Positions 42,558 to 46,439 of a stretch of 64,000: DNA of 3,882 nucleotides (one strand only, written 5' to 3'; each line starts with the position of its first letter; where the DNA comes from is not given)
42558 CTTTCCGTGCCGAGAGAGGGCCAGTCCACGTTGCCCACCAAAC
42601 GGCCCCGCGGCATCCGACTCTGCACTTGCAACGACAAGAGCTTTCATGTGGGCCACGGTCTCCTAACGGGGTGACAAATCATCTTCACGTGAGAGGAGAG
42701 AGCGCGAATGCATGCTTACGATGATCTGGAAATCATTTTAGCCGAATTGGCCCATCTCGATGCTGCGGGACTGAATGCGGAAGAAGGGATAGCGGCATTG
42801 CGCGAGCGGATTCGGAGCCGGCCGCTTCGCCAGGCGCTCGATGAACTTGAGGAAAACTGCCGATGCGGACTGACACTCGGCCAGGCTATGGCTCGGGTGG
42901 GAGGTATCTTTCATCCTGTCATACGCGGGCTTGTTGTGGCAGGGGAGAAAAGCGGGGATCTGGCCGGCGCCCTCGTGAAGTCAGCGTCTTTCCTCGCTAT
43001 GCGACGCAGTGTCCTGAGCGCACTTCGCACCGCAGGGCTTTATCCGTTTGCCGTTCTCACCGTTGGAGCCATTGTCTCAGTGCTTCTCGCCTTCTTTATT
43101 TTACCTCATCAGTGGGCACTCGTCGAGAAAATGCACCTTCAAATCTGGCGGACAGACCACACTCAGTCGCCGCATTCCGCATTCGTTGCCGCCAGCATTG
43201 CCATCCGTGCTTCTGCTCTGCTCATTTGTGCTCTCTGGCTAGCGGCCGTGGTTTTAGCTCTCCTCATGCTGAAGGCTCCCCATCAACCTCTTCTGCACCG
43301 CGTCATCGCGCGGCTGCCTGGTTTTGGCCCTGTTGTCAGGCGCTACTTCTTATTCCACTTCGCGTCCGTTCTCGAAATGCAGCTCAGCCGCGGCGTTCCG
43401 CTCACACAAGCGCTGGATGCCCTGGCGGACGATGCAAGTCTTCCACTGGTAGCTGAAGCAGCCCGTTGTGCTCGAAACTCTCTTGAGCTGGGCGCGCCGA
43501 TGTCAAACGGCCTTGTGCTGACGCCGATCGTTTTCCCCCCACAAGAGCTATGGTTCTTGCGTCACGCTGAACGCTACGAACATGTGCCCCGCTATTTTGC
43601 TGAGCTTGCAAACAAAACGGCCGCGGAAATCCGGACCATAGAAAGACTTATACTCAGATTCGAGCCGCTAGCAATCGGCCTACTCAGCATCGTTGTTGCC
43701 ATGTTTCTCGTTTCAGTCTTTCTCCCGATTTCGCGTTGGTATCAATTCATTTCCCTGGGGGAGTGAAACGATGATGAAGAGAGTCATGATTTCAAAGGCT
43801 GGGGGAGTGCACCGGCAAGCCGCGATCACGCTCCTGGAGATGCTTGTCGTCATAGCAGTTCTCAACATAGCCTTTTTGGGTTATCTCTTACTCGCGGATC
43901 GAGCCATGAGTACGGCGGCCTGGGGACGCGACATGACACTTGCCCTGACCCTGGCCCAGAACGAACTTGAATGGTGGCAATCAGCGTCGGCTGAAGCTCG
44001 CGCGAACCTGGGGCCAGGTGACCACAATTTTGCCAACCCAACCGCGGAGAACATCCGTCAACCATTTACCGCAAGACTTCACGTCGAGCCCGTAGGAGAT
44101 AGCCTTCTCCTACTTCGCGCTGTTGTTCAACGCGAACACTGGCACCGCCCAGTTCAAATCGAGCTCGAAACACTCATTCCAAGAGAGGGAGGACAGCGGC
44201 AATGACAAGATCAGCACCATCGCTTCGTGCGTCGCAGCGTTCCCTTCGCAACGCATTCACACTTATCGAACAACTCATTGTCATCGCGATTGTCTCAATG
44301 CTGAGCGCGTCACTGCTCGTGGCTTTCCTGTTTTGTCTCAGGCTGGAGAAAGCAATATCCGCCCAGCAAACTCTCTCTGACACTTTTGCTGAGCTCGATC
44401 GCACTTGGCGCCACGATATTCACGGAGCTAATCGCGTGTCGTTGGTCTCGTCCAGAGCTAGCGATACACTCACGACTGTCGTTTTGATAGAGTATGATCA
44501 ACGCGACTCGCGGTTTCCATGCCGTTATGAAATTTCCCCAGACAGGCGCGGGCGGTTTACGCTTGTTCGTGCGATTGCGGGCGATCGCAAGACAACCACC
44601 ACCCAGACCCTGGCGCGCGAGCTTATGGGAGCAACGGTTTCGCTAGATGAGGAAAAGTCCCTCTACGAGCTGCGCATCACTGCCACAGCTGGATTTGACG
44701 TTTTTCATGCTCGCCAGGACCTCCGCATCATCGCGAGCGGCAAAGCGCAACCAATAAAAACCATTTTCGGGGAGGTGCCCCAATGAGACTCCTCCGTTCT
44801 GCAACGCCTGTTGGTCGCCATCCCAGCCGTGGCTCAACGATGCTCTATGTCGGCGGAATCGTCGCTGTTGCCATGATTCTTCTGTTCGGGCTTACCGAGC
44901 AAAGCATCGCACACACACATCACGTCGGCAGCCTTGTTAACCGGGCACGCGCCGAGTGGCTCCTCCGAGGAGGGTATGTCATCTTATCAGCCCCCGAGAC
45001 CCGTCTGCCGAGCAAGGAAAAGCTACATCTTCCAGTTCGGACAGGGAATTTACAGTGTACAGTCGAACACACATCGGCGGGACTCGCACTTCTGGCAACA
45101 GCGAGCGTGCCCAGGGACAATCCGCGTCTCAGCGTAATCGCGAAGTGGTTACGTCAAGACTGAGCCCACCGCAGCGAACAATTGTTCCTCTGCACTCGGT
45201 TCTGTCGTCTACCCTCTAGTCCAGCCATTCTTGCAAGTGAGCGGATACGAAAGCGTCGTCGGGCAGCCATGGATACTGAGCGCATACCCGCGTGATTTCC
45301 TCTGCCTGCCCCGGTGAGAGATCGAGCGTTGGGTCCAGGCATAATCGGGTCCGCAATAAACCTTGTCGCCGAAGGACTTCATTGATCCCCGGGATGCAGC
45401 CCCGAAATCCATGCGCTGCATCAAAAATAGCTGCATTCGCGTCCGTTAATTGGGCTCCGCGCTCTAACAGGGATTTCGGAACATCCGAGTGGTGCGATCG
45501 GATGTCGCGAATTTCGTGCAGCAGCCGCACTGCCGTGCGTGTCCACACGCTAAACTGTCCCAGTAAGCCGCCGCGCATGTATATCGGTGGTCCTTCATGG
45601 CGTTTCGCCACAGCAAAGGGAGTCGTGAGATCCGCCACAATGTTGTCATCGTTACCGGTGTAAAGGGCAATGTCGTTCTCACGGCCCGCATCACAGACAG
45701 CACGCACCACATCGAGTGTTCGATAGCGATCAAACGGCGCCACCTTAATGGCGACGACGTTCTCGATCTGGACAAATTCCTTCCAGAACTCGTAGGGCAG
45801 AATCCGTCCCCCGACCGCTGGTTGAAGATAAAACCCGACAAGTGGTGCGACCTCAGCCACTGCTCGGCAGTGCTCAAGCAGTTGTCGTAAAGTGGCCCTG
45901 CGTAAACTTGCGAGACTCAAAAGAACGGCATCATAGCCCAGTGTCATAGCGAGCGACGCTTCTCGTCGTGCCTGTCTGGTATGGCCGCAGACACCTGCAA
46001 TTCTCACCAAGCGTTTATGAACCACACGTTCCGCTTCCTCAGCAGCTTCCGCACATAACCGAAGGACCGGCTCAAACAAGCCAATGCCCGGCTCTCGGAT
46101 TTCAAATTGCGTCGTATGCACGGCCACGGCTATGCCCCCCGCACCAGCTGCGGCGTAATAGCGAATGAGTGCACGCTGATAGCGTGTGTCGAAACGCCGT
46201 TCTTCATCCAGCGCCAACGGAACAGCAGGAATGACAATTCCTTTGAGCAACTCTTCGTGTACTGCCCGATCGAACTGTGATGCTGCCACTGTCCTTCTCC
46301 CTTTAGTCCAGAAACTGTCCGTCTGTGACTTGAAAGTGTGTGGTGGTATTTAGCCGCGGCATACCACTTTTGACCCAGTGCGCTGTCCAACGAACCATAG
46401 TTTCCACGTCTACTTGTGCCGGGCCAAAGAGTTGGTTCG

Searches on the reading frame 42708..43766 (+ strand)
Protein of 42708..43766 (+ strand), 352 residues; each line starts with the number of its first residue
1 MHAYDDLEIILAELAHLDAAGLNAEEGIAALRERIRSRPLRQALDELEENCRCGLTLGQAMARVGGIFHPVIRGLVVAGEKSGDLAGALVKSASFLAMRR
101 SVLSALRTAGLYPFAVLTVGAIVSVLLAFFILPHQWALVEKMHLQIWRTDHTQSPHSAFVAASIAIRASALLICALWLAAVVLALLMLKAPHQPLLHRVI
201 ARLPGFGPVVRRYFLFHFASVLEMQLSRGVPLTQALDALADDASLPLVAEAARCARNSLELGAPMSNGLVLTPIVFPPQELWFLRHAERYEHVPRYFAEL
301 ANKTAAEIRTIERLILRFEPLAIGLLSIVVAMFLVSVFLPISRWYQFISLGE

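Call 6: search_protein_families(library=pfam, proteins=[window:42708-43766:+], max_evalue=0.01)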
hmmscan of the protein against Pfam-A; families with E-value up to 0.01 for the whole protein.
window:42708-43766:+ (352 aa): 1 family
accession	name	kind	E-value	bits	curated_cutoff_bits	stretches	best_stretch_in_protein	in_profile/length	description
PF00482.28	T2SSF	-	9.6e-28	97.1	25.2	2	13-133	4-125/125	Type II secretion system (T2SS), protein F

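Call 13: list_cluster_members(proteins=[P0001, window:42708-43763:+, window:39174-40430:+])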
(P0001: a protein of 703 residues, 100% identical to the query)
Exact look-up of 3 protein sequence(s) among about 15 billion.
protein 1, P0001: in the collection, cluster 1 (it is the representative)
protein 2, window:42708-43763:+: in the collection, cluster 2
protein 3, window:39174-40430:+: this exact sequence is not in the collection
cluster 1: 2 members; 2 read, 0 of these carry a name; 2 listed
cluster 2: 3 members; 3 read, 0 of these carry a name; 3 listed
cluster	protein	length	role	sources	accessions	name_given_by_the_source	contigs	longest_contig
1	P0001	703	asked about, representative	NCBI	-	-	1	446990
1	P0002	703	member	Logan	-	-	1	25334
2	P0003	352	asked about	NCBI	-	-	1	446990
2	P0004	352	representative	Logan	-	-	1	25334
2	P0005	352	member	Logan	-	-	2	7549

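Call 14: search_protein_families(library=ncbifam, proteins=[window:42708-43766:+], max_evalue=0.01)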
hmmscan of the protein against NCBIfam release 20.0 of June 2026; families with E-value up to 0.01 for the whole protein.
window:42708-43766:+ (352 aa): 6 families
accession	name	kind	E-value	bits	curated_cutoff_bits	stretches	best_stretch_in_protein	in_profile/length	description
TIGR02120.1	GspF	equivalog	3.2e-37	128.7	424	1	6-342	64-395/401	type II secretion system inner membrane protein GspF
NF007861.0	PRK10573.1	equivalog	1.7e-28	99.8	401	1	9-343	63-393/401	protein transport protein HofC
NF052607.1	T4PiliAsmPilCThrm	equivalog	2e-23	83.2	700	1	7-342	68-398/406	type IV pilus assembly protein PilC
NF052606.1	T4PiliAsmPilCMyx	equivalog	1.1e-20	73.9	700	1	12-341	87-411/419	type IV pilus assembly protein PilC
NF041012.2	T4P_ComGB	equivalog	1.1e-18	67.7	240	1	10-341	6-327/332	competence type IV pilus assembly protein ComGB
NF047826.1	T3SSXpsF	equivalog_domain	4.1e-11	42.3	650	1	13-341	74-397/405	type II secretion system protein XpsF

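Call 32: find_related_loci(query=A2, collection=metagenome_contigs, flank=8000)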
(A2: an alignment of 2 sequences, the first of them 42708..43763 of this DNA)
Query A2 (352 aa) in metagenome_contigs; peptide patterns used: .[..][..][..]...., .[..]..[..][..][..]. (x = any residue, [..] = any of these).
85 stretches matched a pattern; 1 encode a relative of the query (tblastn E <= 1e-3); 1 distinct loci.
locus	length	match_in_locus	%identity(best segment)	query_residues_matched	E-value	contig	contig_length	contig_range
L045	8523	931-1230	28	40-139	2e-8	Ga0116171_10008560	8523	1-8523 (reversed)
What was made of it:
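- Tried and rejected: The scan with the short-GspF alignment found one weak canonical locus (call 32).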

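Call 33: find_homologous_proteins(query=A2, max_evalue=0.00001)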
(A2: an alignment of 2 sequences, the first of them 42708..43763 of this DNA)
Query A2 (2 sequences) (352 aa, profile of the alignment): 29 proteins with E <= 0.00001 among 8000 candidates.
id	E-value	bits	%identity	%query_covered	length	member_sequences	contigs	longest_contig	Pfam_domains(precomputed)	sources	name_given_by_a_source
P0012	1.5e-209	714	50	100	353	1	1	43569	PF00482.29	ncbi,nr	ncbi:MAG: type II secretion system F family protein [Candidatus Sumerlaeaceae bacterium]|nr:type II 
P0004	2.4e-204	696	99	100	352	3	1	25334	PF00482.29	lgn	-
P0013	2.9e-181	620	50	99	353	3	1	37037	PF00482.29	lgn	-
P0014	4.1e-137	475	50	99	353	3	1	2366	PF00482.29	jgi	-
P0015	1.4e-135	470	52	99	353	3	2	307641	PF00482.29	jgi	jgi:type II secretory pathway component PulF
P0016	7.7e-114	399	46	100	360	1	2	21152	PF00482.29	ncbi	-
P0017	1.1e-87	313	39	99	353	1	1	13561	PF00482.29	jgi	jgi:general secretion pathway protein F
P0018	2.3e-23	101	30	86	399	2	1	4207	PF00482.29,PF28597.1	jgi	jgi:general secretion pathway protein F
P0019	6.6e-20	90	26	90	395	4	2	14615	PF00482.29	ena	-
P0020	1.4e-18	85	26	96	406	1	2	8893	PF00482.29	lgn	-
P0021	3.2e-17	81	26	31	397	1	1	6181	PF00482.29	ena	-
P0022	3.5e-17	81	26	98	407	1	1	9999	PF00482.29,PF28597.1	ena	-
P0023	6.7e-17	80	27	92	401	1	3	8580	PF00482.29,PF28597.1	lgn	-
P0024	4.8e-16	77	24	88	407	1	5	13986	PF00482.29,PF28597.1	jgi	jgi:general secretion pathway protein F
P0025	8.7e-16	76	26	99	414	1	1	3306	PF00482.29,PF28597.1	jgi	jgi:type IV pilus assembly protein PilC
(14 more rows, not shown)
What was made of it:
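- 42708..43766 (+): Short GspF paralog (352 aa): two T2SSF repeats, 3 TMS, canonical Y112-P113 (TMS1) and E319-P320 (TMS3). It lacks the ~60-aa N-domain, as ComGB does. It belongs to a family of 7 clusters (353-360 aa), clearly separated from canonical GspFs (call 33).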

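Call 34: find_encoding_contigs(protein=P0015, flank=8000, max_places=2)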
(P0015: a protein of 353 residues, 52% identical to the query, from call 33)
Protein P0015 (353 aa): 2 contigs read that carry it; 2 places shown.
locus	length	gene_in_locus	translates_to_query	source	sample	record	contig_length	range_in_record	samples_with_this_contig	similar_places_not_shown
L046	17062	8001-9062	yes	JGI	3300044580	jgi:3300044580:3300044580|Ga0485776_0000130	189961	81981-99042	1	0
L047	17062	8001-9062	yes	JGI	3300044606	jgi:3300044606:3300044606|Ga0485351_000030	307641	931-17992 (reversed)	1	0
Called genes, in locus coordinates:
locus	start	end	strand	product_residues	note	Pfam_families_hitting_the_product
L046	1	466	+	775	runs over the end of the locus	PF00664:ABC_membrane, PF00005:ABC_tran, PF02463:SMC_N (faint)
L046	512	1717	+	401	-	PF01075:Glyco_transf_9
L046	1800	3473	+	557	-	-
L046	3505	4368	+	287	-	PF00892:EamA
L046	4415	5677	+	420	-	PF00437:T2SSE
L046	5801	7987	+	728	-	PF00482:T2SSF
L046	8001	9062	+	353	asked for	PF00482:T2SSF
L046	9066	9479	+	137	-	-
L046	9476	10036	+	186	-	-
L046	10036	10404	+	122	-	-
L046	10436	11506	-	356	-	PF00701:DHDPS (faint)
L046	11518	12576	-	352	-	PF01370:Epimerase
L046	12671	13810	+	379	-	PF00266:Aminotran_5, PF00155:Aminotran_1_2 (faint), PF01041:DegT_DnrJ_EryC1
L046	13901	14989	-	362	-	PF07638:Sigma70_ECF (weak), PF04542:Sigma70_r2, PF04545:Sigma70_r4 (weak), PF08281:Sigma70_r4_2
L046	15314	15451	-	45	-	-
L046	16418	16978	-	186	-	-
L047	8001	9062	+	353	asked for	PF00482:T2SSF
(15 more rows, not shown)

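Call 35: find_encoding_contigs(protein=P0016, flank=8000, max_places=2)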
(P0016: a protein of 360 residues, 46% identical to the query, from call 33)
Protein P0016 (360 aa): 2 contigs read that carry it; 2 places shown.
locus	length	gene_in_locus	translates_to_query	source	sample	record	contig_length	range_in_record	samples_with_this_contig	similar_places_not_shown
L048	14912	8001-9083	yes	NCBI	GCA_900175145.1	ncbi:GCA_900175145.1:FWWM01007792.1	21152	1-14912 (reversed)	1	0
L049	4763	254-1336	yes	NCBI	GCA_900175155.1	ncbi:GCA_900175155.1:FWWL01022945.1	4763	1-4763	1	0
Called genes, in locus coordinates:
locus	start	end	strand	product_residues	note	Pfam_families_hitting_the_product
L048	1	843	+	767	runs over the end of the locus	PF00664:ABC_membrane, PF00005:ABC_tran, PF02463:SMC_N (weak)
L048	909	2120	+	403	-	PF01075:Glyco_transf_9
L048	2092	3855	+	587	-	PF09594:GT87 (weak)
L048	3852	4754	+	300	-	PF00892:EamA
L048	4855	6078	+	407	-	PF00437:T2SSE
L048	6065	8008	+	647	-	PF00482:T2SSF (weak)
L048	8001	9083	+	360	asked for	PF00482:T2SSF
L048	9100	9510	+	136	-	-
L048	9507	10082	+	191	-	-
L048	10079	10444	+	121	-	-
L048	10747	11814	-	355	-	PF00701:DHDPS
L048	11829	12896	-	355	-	PF01370:Epimerase (weak)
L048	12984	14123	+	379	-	PF00266:Aminotran_5, PF00155:Aminotran_1_2 (faint), PF01041:DegT_DnrJ_EryC1 (weak), PF22580:KYNU_C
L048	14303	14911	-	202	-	?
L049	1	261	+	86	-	?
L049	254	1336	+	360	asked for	PF00482:T2SSF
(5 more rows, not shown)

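Call 36: find_encoding_contigs(protein=P0017, flank=8000, max_places=2)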
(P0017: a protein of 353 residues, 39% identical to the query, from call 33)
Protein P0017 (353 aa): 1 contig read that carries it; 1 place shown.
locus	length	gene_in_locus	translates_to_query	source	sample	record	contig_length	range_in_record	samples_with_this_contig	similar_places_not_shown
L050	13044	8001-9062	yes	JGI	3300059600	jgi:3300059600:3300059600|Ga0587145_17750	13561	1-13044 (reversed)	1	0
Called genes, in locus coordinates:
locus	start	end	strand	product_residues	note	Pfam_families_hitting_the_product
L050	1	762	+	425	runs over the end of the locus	?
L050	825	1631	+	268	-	-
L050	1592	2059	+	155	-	PF01075:Glyco_transf_9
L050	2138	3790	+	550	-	PF09594:GT87 (weak)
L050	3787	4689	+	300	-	PF00892:EamA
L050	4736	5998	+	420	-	PF00437:T2SSE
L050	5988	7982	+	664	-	PF00482:T2SSF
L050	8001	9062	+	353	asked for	PF00482:T2SSF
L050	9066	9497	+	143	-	-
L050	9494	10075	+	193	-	PF07963:N_methyl (weak)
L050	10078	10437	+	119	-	-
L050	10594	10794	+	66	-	-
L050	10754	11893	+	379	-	PF00266:Aminotran_5, PF00155:Aminotran_1_2 (faint), PF01041:DegT_DnrJ_EryC1 (weak)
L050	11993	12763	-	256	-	PF07638:Sigma70_ECF (weak), PF04542:Sigma70_r2, PF08281:Sigma70_r4_2, PF04545:Sigma70_r4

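Call 37: find_encoding_contigs(protein=P0013, flank=8000, max_places=2)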
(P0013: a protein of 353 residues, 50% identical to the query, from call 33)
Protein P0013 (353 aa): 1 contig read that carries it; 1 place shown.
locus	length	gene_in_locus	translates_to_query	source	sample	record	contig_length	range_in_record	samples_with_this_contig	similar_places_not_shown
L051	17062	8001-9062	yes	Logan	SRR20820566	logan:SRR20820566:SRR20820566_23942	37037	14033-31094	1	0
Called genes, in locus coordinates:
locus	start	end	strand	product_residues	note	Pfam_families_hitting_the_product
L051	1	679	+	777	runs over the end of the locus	PF00664:ABC_membrane, PF02463:SMC_N (faint), PF00005:ABC_tran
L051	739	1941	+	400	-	PF01075:Glyco_transf_9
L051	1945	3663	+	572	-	-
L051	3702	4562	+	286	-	PF00892:EamA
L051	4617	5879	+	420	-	PF00437:T2SSE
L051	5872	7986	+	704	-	PF00482:T2SSF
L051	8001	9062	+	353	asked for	PF00482:T2SSF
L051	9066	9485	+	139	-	-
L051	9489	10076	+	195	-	PF07963:N_methyl (weak)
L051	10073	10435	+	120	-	-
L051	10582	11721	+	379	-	PF00155:Aminotran_1_2, PF00266:Aminotran_5, PF01041:DegT_DnrJ_EryC1, PF22580:KYNU_C (weak)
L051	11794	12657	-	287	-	PF04542:Sigma70_r2, PF08281:Sigma70_r4_2, PF04545:Sigma70_r4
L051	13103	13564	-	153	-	-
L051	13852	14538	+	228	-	-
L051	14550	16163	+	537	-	PF13432:TPR_16, PF00515:TPR_1, PF07719:TPR_2, PF13432:TPR_16, PF14559:TPR_19, PF23914:TPR_CcmH_CycH, PF00515:TPR_1, PF07719:TPR_2, +22 more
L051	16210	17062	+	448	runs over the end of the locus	-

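Call 61: search_protein_families(library=pfam, proteins=[L048:2092-3855:+, L050:2138-3790:+, L046:1800-3473:+], max_evalue=1)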
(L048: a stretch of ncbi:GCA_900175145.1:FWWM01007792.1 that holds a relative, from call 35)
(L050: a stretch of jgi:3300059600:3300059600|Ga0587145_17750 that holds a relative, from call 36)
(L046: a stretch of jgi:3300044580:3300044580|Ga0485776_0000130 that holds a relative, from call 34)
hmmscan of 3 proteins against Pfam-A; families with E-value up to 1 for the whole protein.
L048:2092-3855:+ (587 aa): 1 family
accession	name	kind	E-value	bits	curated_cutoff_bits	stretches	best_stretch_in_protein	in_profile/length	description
PF09594.16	GT87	-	4.3e-06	27.1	25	1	105-316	2-214/237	Glycosyltransferase family 87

L050:2138-3790:+ (550 aa): 2 families
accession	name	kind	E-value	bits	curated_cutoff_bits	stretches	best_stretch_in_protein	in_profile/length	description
PF09594.16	GT87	-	6.5e-07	29.8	25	1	74-279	2-210/237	Glycosyltransferase family 87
PF13231.12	PMT_2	-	0.0016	19.1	26.1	1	76-222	3-150/160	Dolichyl-phosphate-mannose-protein mannosyltransferase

L046:1800-3473:+ (557 aa): 3 families
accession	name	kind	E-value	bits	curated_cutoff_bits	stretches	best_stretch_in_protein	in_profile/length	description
PF09594.16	GT87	-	0.00047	20.4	25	1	72-279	2-214/237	Glycosyltransferase family 87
PF13231.12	PMT_2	-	0.0033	18.1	26.1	1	74-225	3-154/160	Dolichyl-phosphate-mannose-protein mannosyltransferase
PF12344.14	UvrB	-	0.07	13.4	27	1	505-522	2-19/43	Ultra-violet resistance protein B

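Call 73: search_protein_families(library=ncbifam, proteins=[L051:5872-6972:+, L046:5801-6973:+, L050:5988-6959:+, L048:6065-7003:+], max_evalue=0.5)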
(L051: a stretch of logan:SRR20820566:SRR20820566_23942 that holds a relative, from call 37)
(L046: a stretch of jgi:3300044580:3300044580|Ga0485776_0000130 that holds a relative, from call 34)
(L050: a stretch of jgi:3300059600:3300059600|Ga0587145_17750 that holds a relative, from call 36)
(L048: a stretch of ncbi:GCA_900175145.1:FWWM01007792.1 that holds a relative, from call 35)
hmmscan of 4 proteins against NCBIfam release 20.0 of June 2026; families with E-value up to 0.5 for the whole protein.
L051:5872-6972:+ (367 aa): 0 families

L046:5801-6973:+ (391 aa): 0 families

L050:5988-6959:+ (324 aa): 2 families
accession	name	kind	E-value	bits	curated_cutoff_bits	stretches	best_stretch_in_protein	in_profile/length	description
TIGR04154.1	archaeo_STT3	subfamily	0.002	16.6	450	1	166-283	213-331/831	oligosaccharyl transferase, archaeosortase A system-associated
NF041619.1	T2SS_N_SYNERG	exception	0.02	14.8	140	1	228-310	5-84/194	type II secretion system protein GspN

L048:6065-7003:+ (313 aa): 0 families

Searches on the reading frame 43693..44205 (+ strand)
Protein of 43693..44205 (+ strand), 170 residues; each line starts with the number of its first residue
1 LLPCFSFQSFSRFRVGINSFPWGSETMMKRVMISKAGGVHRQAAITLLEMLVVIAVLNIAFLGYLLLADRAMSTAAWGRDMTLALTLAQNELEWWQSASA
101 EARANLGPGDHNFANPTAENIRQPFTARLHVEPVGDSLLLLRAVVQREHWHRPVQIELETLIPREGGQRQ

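Call 6: search_protein_families(library=pfam, proteins=[window:43693-44205:+], max_evalue=0.01)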
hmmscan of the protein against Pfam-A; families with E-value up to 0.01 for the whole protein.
window:43693-44205:+ (170 aa): 1 family
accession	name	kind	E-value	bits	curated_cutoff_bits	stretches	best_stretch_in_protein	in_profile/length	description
PF07963.17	N_methyl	-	0.00016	21.5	21.2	1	40-63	2-25/27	Prokaryotic N-terminal methylation motif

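Call 14: search_protein_families(library=ncbifam, proteins=[window:43693-44205:+], max_evalue=0.01)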
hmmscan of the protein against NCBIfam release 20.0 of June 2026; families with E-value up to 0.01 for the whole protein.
window:43693-44205:+ (170 aa): 2 families
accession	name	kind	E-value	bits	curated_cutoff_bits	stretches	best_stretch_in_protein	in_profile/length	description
TIGR01707.1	gspI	equivalog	0.00018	21.9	44.35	1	45-93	2-50/101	type II secretion system minor pseudopilin GspI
TIGR02523.1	type_IV_pilV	equivalog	0.0087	16.5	52.2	0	42-102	1-61/139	type IV pilus modification protein PilV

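Call 61: search_protein_families(library=pfam, proteins=[window:43771-44205:+], max_evalue=1)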
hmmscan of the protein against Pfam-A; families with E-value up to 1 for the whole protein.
window:43771-44205:+ (144 aa): 2 families
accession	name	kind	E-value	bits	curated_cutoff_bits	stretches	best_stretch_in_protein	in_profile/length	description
PF07963.17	N_methyl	-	0.00012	21.9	21.2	1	14-37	2-25/27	Prokaryotic N-terminal methylation motif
PF16473.11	Rv2179c-like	-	0.13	12.4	27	1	54-96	46-84/177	3'-5' exoribonuclease Rv2179c-like domain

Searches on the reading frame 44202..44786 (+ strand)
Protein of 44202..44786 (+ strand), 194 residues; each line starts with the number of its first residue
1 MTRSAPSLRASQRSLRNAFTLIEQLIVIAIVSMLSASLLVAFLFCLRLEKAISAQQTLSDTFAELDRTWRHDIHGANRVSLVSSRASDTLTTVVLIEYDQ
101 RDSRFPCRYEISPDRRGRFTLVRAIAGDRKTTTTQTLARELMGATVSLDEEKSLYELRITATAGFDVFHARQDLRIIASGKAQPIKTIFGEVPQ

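Call 6: search_protein_families(library=pfam, proteins=[window:44202-44786:+], max_evalue=0.01)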
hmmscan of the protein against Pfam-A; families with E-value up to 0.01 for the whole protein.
window:44202-44786:+ (194 aa): 1 family
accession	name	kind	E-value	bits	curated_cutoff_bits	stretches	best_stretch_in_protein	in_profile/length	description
PF07963.17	N_methyl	-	0.00016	21.6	21.2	1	16-38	4-26/27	Prokaryotic N-terminal methylation motif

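Call 14: search_protein_families(library=ncbifam, proteins=[window:44202-44786:+], max_evalue=0.01)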
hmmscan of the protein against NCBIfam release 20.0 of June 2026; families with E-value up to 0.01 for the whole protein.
window:44202-44786:+ (194 aa): 7 families
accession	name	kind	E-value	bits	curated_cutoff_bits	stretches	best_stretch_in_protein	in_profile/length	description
TIGR02532.1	IV_pilin_GFxxxE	domain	0.00015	21.4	16.3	1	17-37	2-22/24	prepilin-type N-terminal cleavage/methylation domain-containing protein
NF041775.1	typeIV_PilA_Myxo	equivalog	0.0007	19.6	400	0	13-45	6-39/214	type IV pilin protein PilA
NF041013.1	T4P_ComGE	equivalog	0.0021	18.1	49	1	17-57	4-44/83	competence type IV pilus minor pilin ComGE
TIGR01708.2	typeII_sec_gspH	equivalog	0.0021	18.1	80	0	19-43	4-28/169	type II secretion system minor pseudopilin GspH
NF007862.0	PRK10574.1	equivalog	0.0035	17.5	138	1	16-42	4-30/145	prepilin peptidase-dependent pilin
NF040999.1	pilin_ComGC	equivalog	0.0044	17.2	75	1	17-34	2-19/84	competence type IV pilus major pilin ComGC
NF007800.0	PRK10506.1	equivalog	0.0087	15.9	158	0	16-39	8-31/163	prepilin peptidase-dependent protein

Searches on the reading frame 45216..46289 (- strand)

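Call 14: search_protein_families(library=ncbifam, proteins=[window:45216-46289:-], max_evalue=0.01)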
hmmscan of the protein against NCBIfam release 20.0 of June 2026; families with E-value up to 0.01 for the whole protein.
window:45216-46289:- (357 aa): 4 families
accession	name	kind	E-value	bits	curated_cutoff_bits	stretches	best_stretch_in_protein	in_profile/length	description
TIGR00674.1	dapA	equivalog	3.8e-05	22.7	206.15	1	87-216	61-187/286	4-hydroxy-tetrahydrodipicolinate synthase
NF002958.0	PRK03620.1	subfamily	0.00023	20.1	278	1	27-150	22-136/307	5-dehydro-4-deoxyglucarate dehydratase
TIGR03249.1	KdgD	equivalog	0.0029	16.8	373.95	1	25-148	17-132/299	5-dehydro-4-deoxyglucarate dehydratase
NF003164.0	PRK04147.1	equivalog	0.0087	15.4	281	0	21-198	9-180/294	N-acetylneuraminate lyase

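Call 16: search_protein_families(library=pfam, proteins=[window:45216-46289:-], max_evalue=0.001)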
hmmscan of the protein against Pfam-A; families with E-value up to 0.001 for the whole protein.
window:45216-46289:- (357 aa): 1 family
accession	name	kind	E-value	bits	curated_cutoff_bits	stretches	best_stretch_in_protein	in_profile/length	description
PF00701.28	DHDPS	-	6.5e-09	35.4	22.1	1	19-218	5-191/289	Dihydrodipicolinate synthetase family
